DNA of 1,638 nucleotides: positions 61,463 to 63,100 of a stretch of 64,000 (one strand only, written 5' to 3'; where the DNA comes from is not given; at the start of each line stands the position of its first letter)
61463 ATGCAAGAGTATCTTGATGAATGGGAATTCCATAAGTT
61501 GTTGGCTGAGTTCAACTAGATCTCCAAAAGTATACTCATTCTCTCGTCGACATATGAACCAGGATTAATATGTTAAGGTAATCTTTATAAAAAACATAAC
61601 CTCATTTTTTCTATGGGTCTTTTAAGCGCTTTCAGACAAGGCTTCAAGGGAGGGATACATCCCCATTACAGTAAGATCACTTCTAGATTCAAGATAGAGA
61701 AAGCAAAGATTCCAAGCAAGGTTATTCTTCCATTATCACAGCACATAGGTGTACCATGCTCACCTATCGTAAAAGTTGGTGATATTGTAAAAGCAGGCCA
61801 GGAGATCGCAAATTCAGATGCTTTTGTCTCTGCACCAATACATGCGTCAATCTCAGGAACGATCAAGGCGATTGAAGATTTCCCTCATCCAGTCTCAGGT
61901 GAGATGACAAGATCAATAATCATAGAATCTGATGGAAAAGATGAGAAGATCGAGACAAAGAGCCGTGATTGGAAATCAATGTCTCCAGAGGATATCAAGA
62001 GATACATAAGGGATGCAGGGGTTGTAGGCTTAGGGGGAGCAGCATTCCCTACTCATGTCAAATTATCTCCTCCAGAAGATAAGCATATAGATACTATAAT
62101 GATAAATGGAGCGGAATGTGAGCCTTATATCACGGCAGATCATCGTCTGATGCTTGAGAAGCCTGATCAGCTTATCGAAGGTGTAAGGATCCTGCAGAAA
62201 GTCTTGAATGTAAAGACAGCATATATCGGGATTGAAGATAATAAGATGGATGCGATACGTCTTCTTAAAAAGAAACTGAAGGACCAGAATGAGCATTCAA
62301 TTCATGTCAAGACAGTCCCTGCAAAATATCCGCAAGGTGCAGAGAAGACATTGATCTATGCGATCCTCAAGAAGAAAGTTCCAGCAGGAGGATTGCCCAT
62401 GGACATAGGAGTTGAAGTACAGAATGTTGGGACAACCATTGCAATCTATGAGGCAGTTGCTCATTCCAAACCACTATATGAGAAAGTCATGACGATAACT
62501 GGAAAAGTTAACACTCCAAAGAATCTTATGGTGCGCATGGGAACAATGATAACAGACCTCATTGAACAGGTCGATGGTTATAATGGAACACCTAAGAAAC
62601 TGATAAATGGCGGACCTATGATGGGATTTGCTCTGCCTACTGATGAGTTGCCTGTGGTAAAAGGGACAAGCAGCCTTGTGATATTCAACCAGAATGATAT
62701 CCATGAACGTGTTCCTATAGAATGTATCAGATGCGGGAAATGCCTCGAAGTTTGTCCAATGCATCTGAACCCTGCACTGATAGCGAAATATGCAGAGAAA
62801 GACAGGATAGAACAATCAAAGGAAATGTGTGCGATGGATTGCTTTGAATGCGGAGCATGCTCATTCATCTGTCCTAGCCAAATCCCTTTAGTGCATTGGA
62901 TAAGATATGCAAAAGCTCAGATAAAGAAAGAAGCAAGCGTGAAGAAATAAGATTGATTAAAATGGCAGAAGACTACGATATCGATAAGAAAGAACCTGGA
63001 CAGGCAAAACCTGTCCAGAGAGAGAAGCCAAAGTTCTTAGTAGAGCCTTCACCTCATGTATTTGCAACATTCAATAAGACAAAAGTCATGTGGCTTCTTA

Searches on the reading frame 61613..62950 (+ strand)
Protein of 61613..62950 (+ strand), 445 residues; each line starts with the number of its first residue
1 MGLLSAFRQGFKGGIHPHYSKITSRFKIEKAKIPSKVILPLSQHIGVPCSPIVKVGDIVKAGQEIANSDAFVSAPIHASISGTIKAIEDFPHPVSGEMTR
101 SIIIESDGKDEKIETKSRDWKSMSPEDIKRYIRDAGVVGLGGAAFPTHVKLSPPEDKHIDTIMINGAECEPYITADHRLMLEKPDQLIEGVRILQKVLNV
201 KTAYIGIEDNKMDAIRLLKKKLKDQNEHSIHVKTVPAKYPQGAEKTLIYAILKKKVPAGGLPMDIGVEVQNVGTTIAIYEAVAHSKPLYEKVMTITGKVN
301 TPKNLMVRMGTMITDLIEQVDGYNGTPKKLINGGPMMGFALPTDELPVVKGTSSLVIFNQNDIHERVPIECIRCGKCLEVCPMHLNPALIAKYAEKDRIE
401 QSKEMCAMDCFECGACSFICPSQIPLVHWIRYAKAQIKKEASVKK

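Call 45: search_protein_families(library=pfam, proteins=[window:61613-62950:+])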
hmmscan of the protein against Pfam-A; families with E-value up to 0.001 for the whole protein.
window:61613-62950:+ (445 aa): 15 families
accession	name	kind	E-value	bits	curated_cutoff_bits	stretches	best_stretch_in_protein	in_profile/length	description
PF01512.22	Complex1_51K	-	2.6e-54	183.7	31.2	1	132-280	1-150/150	Nuo51 FMN-binding domain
PF13375.12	RnfC_N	-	8.8e-35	119.2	25.6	1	11-109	3-101/101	RnfC Barrel sandwich hybrid domain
PF10531.15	SLBB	-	1.1e-08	35.2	27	1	293-340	2-55/55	SLBB domain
PF13187.11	Fer4_9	-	9.3e-07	29.2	27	1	370-423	1-50/52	4Fe-4S dicluster domain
PF13183.11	Fer4_8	-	1.6e-06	29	27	1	370-424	4-68/68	4Fe-4S dicluster domain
PF13237.11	Fer4_10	-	2.6e-06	27.7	25.5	1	368-421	6-53/53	4Fe-4S dicluster domain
PF12838.12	Fer4_7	-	3.5e-06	27.8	27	1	371-424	2-52/52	4Fe-4S dicluster domain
PF13534.11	Fer4_17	-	6.3e-06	27.1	22.2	1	370-424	1-60/61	4Fe-4S dicluster domain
PF25160.1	LdpA_Fe-S-bd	-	3.8e-05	23.8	27.6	0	370-385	27-42/49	LdpA Fe-S cluster-binding domain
PF00037.32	Fer4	-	0.00016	21.8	21.1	0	370-383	7-20/24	4Fe-4S binding domain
PF12797.12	Fer4_2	-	0.0002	21.6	24.5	0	371-382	10-21/22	4Fe-4S binding domain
PF12798.12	Fer4_3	-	0.00028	21.9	27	0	371-383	1-13/15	4Fe-4S binding domain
PF13746.11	Fer4_18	-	0.0004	21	27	0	364-385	54-75/114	4Fe-4S dicluster domain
PF14697.11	Fer4_21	-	0.00097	19.7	35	0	356-383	26-53/59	4Fe-4S dicluster domain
PF22461.2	SLBB_2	-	0.00099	19.6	27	0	293-324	3-35/79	SLBB domain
